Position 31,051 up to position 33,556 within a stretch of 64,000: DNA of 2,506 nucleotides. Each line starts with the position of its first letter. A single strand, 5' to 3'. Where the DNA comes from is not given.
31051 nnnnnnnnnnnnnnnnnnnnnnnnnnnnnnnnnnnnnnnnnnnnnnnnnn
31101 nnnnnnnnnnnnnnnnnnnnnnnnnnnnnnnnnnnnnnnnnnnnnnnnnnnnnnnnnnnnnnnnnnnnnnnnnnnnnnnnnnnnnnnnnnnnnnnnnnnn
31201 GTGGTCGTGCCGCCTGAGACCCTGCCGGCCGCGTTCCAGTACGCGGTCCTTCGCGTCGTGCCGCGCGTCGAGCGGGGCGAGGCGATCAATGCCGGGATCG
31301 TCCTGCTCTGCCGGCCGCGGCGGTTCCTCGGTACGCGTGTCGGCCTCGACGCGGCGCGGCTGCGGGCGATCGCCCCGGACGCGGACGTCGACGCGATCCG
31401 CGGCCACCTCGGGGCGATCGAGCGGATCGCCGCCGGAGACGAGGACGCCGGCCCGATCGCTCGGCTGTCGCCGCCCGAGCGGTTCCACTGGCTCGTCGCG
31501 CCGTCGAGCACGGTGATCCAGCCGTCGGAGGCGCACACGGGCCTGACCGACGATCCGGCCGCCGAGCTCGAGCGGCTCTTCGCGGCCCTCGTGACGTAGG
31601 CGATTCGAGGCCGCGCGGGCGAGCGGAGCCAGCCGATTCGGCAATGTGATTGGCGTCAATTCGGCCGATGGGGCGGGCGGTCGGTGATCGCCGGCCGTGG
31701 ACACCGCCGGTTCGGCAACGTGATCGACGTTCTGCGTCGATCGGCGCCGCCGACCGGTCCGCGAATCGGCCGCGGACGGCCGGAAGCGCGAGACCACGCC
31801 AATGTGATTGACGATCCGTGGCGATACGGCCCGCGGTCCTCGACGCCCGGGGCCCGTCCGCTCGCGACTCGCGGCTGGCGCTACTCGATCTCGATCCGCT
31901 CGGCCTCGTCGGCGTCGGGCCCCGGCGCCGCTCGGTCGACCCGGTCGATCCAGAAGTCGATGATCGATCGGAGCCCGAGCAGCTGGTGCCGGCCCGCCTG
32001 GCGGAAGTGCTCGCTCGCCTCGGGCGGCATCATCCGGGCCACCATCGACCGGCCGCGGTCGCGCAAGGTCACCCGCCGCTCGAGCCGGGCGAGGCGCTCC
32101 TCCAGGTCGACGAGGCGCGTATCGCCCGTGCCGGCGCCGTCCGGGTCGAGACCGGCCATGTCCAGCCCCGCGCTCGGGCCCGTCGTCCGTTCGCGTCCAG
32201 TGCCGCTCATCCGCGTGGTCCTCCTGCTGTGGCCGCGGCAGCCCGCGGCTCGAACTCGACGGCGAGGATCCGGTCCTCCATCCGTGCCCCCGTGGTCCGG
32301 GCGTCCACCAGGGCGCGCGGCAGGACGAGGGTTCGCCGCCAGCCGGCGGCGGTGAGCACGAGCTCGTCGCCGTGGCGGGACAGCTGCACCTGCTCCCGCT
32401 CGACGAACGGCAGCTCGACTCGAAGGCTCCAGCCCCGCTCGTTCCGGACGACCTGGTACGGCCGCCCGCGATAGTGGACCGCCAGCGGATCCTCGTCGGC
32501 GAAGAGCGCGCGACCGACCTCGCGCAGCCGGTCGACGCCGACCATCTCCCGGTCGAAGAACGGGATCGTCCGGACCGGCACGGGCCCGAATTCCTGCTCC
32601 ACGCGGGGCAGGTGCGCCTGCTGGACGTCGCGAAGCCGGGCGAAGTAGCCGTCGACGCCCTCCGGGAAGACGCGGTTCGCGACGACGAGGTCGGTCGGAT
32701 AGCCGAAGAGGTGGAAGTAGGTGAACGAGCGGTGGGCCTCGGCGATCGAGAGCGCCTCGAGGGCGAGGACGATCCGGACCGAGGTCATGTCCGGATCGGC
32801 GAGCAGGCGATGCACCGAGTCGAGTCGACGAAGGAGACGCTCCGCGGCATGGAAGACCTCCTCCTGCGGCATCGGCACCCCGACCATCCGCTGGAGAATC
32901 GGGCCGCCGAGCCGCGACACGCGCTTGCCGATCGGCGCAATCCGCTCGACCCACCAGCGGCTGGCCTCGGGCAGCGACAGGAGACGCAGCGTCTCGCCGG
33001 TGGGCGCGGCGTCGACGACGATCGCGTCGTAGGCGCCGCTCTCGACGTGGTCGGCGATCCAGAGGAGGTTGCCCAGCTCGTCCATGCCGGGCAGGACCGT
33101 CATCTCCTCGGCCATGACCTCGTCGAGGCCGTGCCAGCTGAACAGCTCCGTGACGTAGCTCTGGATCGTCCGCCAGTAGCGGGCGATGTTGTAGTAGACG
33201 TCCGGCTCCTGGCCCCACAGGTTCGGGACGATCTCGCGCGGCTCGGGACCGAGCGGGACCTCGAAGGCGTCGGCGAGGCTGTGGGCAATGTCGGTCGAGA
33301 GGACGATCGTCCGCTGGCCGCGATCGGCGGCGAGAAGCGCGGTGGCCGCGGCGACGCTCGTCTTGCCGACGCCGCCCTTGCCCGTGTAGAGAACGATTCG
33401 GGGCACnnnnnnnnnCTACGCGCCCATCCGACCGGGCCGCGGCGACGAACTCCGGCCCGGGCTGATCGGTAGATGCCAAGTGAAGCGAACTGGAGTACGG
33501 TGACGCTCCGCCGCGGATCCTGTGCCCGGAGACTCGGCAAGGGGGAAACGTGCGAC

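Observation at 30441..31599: Overlapping HipA-like kinase core + DUF3037 gene pair (candidate toxin-antitoxin-like or signalling module)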

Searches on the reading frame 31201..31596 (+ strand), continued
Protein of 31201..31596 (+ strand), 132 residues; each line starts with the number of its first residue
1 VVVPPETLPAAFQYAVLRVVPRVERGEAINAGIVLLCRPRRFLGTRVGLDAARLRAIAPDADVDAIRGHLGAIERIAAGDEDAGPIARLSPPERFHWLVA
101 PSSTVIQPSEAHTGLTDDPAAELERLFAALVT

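Call 83: search_protein_families(library=pfam, proteins=[P0244, P0276, P0283, P0309, P0325, P0339, P0342, P0271, P0344, P0336], max_evalue=0.01)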
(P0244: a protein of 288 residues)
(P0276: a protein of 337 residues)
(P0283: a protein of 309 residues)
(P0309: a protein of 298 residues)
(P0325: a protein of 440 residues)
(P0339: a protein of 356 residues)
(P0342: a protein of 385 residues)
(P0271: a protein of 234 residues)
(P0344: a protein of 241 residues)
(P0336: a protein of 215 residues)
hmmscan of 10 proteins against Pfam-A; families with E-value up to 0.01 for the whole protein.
P0244 (288 aa): 1 family
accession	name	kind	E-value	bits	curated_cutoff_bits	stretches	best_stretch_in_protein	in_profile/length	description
PF11236.13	DUF3037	-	1.7e-37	128.7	22.6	1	11-128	1-118/118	Protein of unknown function (DUF3037)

P0276 (337 aa): 4 families
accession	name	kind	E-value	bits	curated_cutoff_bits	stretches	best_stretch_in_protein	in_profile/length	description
PF11236.13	DUF3037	-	1.6e-33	115.9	22.6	1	11-128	1-118/118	Protein of unknown function (DUF3037)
PF01243.27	PNPOx_N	-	2.3e-27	96.2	28.1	1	168-283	9-115/120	Pyridoxamine 5'-phosphate oxidase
PF10590.14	PNP_phzG_C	-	2.1e-20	72.8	27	1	297-337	1-42/42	Pyridoxine 5'-phosphate oxidase C-terminal dimerisation region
PF12766.13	Pyridox_oxase_2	-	7.3e-05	23.7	26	1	152-241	2-98/100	Pyridoxamine 5'-phosphate oxidase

P0283 (309 aa): 1 family
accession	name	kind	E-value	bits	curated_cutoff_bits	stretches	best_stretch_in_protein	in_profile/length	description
PF11236.13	DUF3037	-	3.3e-33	114.8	22.6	1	192-308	3-118/118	Protein of unknown function (DUF3037)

P0309 (298 aa): 1 family
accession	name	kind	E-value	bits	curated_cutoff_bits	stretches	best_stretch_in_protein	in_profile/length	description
PF11236.13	DUF3037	-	3.7e-21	76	22.6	1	6-85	39-118/118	Protein of unknown function (DUF3037)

P0325 (440 aa): 2 families
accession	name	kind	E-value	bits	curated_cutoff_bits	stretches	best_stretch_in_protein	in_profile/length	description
PF11236.13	DUF3037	-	3.5e-25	89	22.6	1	12-120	1-107/118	Protein of unknown function (DUF3037)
PF03060.21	NMO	-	1.7e-17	64.3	28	1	157-266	24-126/331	Nitronate monooxygenase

P0339 (356 aa): 2 families
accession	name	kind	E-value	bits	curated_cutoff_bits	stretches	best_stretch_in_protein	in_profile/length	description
PF11236.13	DUF3037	-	1.5e-24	87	22.6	1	210-299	1-90/118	Protein of unknown function (DUF3037)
PF20613.4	HipA_2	-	2.6e-05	24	27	1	1-116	39-156/240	HipA-like kinase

P0342 (385 aa): 2 families
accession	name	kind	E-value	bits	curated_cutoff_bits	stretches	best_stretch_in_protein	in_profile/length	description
PF11236.13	DUF3037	-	7.3e-29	100.8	22.6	1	6-123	1-118/118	Protein of unknown function (DUF3037)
PF02661.23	Fic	-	1.8e-16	61.2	24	1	228-324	5-93/93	Fic/DOC family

P0271 (234 aa): 1 family
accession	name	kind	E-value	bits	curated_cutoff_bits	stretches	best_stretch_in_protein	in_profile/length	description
PF11236.13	DUF3037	-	2.3e-31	108.9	22.6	1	116-233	1-118/118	Protein of unknown function (DUF3037)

P0344 (241 aa): 1 family
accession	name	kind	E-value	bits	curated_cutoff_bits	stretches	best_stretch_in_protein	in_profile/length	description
PF11236.13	DUF3037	-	1.2e-22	80.8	22.6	1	11-108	1-97/118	Protein of unknown function (DUF3037)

P0336 (215 aa): 1 family
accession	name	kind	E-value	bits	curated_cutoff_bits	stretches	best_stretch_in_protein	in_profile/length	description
PF11236.13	DUF3037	-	1.1e-37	129.3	22.6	1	9-105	1-97/118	Protein of unknown function (DUF3037)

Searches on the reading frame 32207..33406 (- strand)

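Call 21: search_protein_families(library=pfam, proteins=[window:32207-33403:-], max_evalue=0.001)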
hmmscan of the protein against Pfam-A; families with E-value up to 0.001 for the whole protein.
window:32207-33403:- (398 aa): 5 families
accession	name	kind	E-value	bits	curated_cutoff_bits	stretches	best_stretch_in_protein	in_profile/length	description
PF02374.21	ArsA_ATPase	-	5.7e-80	269.2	24.3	1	2-300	2-303/305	Anion-transporting ATPase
PF17886.7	ArsA_HSP20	-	8.8e-18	64.1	22.5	1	324-384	3-63/63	HSP20-like domain found in ArsA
PF01656.29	CbiA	-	1.9e-05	25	25.4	1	3-106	1-54/125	CobQ/CobB/MinD/ParA nucleotide binding domain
PF10609.15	ParA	-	3.5e-05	23.8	27.1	1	3-40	6-43/246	NUBPL iron-transfer P-loop NTPase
PF13614.12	AAA_31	-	0.00011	22.6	27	1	3-144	4-137/177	AAA domain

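Call 54: search_protein_families(library=padloc, proteins=[window:32210-33406:-], max_evalue=0.001)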
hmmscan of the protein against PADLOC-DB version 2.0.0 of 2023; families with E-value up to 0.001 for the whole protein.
window:32210-33406:- (399 aa): 1 family
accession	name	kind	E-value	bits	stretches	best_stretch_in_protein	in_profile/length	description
PDLC04559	PDC-M28B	-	0.0002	18.6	1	2-40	129-167/438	-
